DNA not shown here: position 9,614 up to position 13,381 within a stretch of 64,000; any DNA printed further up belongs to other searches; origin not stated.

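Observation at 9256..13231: Duplicated two-gene module: a large Cys-rich anchored surface protein plus a small Cys-rich membrane partner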

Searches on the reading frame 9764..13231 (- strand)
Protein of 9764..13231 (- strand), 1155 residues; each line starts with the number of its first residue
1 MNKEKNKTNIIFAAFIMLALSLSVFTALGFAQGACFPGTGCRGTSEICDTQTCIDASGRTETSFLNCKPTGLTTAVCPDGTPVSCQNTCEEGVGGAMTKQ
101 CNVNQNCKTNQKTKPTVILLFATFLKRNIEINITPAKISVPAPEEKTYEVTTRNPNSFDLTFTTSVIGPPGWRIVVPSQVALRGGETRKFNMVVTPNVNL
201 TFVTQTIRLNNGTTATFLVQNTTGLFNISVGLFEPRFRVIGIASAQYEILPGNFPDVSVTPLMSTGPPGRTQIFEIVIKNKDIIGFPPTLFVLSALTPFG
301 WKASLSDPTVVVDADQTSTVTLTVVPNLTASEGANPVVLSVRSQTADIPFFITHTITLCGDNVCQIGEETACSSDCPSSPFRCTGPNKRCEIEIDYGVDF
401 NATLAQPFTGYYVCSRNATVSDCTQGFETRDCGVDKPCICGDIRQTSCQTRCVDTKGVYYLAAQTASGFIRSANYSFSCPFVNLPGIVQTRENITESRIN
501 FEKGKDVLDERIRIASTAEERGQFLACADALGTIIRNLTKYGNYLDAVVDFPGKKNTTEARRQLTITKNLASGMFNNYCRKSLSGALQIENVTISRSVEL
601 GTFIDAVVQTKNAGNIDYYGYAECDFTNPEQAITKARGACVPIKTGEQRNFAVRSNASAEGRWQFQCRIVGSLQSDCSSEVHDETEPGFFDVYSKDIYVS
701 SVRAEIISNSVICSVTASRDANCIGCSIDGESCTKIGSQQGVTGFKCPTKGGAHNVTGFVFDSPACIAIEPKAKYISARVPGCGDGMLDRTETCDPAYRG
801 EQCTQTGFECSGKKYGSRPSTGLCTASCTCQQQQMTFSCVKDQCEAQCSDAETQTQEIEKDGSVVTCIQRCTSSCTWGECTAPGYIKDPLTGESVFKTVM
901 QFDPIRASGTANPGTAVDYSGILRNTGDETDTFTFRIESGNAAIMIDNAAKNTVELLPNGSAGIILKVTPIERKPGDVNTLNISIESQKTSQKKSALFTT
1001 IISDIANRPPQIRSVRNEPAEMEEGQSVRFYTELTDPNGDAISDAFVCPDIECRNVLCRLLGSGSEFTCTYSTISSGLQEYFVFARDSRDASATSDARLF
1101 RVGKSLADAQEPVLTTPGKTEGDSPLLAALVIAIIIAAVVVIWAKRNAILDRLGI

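Call 5: search_protein_families(library=pfam, proteins=[window:9764-13231:-], max_evalue=1)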
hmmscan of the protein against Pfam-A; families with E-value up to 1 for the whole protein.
window:9764-13231:- (1155 aa): 5 families
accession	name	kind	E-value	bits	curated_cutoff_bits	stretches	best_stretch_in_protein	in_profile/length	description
PF10633.15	NPCBM_assoc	-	9.2e-06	26.2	24.4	1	268-342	3-76/78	NPCBM-associated, NEW3 domain of alpha-galactosidase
PF11614.14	FixG_C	-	3.7e-05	24.3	25.6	0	919-995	35-113/119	IG-like fold at C-terminal of FixG, putative oxidoreductase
PF06312.18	Neurexophilin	-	0.018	15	27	1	193-237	67-111/210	Neurexophilin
PF06280.18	fn3_5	-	0.12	13.6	27.6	0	101-160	26-86/112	Fn3-like domain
PF22067.2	Cep192_D3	-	0.12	12.9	27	0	139-202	12-75/99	Cep192 domain 3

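Call 17: search_protein_families(library=ncbifam, proteins=[window:9764-13231:-], max_evalue=1)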
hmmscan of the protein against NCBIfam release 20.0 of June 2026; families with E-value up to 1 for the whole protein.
window:9764-13231:- (1155 aa): 0 families

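Call 20: find_homologous_proteins(query=window:9764-13231:-, max_evalue=0.001)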
Query window:9764-13231:- (1155 aa): 5 proteins with E <= 0.001 among 8000 candidates.
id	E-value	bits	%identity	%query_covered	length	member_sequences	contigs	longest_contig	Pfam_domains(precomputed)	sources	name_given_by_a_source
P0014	0.0e+0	2537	95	100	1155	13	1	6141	PF11614.15,PF10633.16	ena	-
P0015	0.0e+0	2072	86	89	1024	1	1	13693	PF11614.15,PF10633.16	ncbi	-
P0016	2.9e-221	755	36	99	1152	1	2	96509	PF10633.16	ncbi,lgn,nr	ncbi:MAG: hypothetical protein HYW26_05995 [Candidatus Aenigmarchaeota archaeon]|nr:hypothetical pro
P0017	1.8e-127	445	34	73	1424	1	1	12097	PF10633.16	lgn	-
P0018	2.0e-118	415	31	82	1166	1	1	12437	PF10633.16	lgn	-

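Call 21: find_encoding_contigs(protein=P0016, flank=6000, max_places=2)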
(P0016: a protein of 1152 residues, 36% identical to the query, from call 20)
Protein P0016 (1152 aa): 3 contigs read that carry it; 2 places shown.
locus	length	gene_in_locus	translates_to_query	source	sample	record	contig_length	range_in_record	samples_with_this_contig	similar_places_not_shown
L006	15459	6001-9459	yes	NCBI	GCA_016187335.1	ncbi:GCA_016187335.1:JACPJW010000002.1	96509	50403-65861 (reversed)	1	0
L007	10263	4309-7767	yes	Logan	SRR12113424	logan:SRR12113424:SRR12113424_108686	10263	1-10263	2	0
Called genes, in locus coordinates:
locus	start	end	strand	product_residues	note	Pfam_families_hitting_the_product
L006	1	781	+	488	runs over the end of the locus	-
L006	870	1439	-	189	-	PF00561:Abhydrolase_1 (faint), PF06821:Ser_hydrolase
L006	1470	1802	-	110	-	-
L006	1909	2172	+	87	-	-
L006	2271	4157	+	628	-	PF00133:tRNA-synt_1, PF09334:tRNA-synt_1g, PF00133:tRNA-synt_1, PF09334:tRNA-synt_1g, PF00133:tRNA-synt_1, PF19303:Anticodon_3, PF08264:Anticodon_1, PF01588:tRNA_bind, +2 more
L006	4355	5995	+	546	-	PF01835:MG2 (weak)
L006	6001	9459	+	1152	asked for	PF10633:NPCBM_assoc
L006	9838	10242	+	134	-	-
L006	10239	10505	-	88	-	-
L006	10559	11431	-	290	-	PF01909:NTP_transf_2, PF18765:Polbeta (weak)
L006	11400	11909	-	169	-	-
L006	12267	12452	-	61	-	-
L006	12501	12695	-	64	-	-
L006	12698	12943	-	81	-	PF01907:Ribosomal_L37e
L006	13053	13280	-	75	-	PF14438:SM-ATX (weak), PF01423:LSM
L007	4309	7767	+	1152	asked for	PF10633:NPCBM_assoc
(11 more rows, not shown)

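Call 22: find_encoding_contigs(protein=P0017, flank=6000, max_places=2)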
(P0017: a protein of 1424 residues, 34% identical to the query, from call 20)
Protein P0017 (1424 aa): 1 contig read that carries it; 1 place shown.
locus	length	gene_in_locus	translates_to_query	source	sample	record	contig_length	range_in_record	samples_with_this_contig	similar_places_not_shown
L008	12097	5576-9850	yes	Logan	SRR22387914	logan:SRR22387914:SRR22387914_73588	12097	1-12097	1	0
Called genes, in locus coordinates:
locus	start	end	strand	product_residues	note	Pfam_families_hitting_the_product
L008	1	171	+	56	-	?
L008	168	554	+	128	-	-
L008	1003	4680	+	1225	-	PF13629:T2SS-T3SS_pil_N (faint)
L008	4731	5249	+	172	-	-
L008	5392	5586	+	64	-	-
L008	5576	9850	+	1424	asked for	PF10633:NPCBM_assoc (faint)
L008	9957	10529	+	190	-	PF01909:NTP_transf_2, PF18765:Polbeta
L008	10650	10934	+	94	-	PF01909:NTP_transf_2, PF18765:Polbeta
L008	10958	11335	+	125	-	PF05168:HEPN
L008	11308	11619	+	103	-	PF01909:NTP_transf_2, PF18765:Polbeta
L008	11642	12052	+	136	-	-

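Call 23: find_encoding_contigs(protein=P0018, flank=6000, max_places=2)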
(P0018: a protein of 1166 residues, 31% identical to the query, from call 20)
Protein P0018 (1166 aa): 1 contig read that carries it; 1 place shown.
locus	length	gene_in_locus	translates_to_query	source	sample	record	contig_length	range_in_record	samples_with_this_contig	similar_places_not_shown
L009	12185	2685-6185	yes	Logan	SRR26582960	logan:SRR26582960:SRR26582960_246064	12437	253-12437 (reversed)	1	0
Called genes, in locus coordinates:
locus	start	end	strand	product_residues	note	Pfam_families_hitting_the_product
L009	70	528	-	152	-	PF01625:PMSR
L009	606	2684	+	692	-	-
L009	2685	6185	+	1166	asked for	PF10633:NPCBM_assoc (faint)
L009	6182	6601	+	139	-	-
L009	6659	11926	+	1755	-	PF02018:CBM_4_9 (faint)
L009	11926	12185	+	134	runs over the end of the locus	-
